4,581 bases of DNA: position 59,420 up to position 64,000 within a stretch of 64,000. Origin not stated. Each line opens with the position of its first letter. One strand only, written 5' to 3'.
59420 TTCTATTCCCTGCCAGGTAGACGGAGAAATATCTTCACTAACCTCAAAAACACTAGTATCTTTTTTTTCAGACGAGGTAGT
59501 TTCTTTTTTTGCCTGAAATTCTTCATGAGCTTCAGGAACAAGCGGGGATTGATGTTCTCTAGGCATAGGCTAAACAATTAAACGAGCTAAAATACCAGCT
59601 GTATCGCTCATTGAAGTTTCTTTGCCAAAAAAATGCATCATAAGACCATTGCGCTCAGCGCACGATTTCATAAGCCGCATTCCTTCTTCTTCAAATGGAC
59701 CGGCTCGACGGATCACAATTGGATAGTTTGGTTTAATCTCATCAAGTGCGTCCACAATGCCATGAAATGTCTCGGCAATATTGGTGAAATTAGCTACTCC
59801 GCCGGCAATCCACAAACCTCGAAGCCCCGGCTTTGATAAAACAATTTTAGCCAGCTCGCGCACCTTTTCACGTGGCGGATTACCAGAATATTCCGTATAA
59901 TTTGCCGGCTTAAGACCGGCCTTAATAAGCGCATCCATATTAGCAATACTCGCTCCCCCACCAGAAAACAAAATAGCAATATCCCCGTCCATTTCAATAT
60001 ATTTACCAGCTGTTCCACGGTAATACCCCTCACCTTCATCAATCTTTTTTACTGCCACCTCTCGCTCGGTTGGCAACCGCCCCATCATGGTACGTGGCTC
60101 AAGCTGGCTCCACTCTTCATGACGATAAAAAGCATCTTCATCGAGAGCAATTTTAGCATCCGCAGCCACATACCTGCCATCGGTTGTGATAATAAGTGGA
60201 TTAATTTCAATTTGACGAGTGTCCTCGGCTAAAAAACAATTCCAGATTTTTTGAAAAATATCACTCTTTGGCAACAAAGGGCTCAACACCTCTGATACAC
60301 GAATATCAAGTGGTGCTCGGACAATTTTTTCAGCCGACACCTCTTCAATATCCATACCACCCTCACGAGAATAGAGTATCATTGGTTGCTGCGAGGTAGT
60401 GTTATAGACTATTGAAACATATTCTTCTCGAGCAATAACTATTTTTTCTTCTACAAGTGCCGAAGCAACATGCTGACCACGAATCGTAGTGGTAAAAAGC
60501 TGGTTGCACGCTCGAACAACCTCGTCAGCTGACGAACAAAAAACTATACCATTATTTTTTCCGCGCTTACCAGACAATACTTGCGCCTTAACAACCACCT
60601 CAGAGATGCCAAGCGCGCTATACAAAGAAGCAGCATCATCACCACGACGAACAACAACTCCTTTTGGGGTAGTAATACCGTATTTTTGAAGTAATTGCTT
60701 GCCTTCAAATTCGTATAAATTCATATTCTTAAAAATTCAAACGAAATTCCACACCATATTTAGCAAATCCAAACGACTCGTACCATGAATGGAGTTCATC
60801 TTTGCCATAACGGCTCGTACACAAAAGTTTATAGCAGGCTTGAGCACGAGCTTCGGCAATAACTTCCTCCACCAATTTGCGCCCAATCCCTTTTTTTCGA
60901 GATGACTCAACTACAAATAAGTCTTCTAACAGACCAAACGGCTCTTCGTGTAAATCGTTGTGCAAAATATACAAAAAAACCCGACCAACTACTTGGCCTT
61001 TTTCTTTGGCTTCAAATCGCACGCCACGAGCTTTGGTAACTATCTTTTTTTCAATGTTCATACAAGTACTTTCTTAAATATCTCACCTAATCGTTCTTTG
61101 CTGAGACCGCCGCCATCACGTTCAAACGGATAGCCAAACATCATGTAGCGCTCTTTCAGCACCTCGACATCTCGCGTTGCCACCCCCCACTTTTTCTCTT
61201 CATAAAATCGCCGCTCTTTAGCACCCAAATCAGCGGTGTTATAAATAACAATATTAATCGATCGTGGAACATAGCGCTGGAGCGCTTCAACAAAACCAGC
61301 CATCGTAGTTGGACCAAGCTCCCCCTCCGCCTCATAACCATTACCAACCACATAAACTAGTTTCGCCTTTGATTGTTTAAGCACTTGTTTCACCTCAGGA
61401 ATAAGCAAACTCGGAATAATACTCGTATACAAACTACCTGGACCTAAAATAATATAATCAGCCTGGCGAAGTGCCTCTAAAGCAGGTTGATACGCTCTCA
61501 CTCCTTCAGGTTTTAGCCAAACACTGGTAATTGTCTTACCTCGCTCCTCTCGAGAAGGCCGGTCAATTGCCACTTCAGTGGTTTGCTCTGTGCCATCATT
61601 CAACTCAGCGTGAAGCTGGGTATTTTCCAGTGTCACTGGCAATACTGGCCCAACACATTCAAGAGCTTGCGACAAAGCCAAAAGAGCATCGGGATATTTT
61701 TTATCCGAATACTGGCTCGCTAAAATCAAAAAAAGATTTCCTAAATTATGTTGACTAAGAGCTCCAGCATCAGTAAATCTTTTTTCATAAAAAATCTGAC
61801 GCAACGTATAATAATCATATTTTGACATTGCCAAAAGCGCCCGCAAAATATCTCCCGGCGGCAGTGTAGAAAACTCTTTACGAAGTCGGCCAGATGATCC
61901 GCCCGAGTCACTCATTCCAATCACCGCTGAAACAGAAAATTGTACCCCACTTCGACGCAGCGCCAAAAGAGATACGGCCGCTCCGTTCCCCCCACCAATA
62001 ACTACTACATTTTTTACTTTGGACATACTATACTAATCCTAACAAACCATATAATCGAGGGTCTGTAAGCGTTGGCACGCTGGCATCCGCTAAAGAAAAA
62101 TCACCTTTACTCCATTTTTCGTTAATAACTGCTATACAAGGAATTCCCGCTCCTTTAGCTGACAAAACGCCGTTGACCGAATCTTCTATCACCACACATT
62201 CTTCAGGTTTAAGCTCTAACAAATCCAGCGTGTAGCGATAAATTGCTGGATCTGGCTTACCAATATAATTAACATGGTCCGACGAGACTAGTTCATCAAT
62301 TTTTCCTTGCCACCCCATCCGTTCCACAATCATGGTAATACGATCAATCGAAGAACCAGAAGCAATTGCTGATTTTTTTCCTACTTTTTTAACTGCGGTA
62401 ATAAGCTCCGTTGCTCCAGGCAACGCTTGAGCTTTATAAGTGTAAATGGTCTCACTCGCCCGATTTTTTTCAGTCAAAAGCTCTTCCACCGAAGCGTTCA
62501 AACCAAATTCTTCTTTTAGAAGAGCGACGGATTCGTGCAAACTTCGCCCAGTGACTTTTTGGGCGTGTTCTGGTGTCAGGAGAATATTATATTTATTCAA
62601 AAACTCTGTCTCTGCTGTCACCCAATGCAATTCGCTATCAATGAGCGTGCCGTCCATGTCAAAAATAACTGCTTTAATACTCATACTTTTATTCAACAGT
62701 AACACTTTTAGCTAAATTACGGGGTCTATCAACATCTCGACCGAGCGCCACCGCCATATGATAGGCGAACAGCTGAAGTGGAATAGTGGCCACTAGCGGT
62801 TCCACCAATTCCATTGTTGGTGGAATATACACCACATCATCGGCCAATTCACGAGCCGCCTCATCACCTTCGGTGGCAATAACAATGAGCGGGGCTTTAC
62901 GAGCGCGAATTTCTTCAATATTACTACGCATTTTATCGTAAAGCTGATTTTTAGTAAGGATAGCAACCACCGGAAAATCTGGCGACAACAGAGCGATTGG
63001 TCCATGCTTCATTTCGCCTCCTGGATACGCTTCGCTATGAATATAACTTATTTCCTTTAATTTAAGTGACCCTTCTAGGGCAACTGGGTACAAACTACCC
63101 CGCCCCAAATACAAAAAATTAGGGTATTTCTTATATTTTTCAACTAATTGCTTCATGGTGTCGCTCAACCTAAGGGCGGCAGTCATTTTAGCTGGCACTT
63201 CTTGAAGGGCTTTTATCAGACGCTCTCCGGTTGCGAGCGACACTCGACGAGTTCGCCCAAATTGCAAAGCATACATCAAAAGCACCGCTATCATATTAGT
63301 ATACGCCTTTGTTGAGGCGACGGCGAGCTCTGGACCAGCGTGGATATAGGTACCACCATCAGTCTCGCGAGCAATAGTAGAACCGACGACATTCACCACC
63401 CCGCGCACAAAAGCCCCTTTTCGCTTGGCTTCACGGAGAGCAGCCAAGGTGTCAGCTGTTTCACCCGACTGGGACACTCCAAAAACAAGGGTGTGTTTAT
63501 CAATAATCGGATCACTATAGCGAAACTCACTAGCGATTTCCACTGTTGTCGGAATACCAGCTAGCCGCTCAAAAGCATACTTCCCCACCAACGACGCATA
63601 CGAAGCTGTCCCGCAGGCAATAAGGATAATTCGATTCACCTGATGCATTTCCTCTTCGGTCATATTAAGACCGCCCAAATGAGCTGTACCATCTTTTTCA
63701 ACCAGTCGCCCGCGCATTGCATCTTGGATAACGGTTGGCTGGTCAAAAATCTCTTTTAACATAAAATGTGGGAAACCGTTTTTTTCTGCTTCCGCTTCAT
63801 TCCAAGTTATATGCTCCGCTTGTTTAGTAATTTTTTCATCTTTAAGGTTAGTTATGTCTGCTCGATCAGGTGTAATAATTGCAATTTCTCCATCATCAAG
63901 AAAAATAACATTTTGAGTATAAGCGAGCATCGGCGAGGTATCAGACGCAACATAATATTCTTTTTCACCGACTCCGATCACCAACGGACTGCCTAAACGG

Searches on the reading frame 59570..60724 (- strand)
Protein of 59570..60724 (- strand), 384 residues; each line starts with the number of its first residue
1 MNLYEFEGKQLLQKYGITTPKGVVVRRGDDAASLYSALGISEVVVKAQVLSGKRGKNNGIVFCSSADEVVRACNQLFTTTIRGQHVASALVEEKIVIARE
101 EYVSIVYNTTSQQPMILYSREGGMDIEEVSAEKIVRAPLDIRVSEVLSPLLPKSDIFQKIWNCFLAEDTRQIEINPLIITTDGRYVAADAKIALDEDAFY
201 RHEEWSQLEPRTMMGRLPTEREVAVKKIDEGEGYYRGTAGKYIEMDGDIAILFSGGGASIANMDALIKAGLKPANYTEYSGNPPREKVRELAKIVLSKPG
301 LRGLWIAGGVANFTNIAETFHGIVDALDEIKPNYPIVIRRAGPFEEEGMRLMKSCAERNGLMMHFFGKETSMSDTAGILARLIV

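Call 47: search_protein_families(library=pfam, proteins=[window:59570-60724:-], max_evalue=0.00001)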
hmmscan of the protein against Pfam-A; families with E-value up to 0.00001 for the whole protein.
window:59570-60724:- (384 aa): 4 families
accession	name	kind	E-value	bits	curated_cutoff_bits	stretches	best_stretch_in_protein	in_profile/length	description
PF08442.15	ATP-grasp_2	-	2.4e-40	138.8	29.5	1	2-178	1-201/202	ATP-grasp domain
PF16114.10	Citrate_bind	-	4.3e-31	108.3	26.8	1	222-375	7-170/177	ATP citrate lyase citrate-binding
PF24948.1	Citrate_synth_N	-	5.4e-11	42.7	83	1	3-204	5-231/232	ATP-citrate synthase ATP-grasp domain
PF13549.11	ATP-grasp_5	-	1.3e-08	34.9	27.6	0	3-138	10-147/221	ATP-grasp domain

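Call 56: find_encoding_contigs(protein=window:59570-60724:-, flank=10000, max_places=2)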
Protein window:59570-60724:- (384 aa): 4 contigs read that carry it; 2 places shown.
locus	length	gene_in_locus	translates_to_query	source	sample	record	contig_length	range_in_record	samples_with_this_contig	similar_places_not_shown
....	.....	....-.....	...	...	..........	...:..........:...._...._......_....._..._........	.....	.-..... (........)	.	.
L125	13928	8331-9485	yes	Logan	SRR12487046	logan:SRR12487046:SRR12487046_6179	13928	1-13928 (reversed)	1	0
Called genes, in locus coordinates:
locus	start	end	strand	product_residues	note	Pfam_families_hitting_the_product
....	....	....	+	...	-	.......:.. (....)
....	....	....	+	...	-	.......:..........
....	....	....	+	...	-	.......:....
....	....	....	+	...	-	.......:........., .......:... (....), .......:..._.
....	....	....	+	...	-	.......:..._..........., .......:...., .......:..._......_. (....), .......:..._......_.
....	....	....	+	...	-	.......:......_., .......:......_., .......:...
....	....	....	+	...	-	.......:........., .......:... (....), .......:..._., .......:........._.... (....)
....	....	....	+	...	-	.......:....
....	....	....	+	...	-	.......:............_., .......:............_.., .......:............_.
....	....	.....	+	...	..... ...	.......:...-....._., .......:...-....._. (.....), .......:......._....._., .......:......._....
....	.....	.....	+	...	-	-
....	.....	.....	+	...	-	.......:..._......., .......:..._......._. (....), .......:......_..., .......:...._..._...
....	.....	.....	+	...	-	-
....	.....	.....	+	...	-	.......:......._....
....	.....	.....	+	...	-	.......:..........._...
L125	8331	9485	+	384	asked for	PF08442:ATP-grasp_2, PF13549:ATP-grasp_5 (faint), PF24948:Citrate_synth_N, PF16114:Citrate_bind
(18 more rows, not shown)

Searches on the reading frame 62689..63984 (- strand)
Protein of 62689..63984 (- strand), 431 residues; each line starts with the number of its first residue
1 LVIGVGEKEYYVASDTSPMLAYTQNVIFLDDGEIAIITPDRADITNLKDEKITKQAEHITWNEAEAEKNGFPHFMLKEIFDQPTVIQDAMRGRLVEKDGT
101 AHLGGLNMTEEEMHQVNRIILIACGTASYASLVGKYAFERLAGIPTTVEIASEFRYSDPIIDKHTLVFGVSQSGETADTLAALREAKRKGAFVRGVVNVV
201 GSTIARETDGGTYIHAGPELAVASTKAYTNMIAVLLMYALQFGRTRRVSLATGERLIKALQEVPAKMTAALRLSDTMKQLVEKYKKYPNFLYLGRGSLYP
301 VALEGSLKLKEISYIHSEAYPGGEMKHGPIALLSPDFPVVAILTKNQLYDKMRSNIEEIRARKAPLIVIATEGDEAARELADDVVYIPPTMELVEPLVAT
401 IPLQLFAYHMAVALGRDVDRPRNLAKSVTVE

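Call 47: search_protein_families(library=pfam, proteins=[window:62689-63984:-], max_evalue=0.00001)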
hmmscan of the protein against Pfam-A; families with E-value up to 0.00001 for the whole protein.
window:62689-63984:- (431 aa): 1 family
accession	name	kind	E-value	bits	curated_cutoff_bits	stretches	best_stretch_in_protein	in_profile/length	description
PF01380.27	SIS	-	2.2e-52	176.7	25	2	113-239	2-129/131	SIS domain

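Call 54: find_encoding_contigs(protein=window:62689-63984:-, flank=10000, max_places=1)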
Protein window:62689-63984:- (431 aa): no gene with exactly this product is on record in the collection.
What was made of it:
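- Tried and rejected: One look-up failed, probably because I chose the wrong start codon for the protein (call 54).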
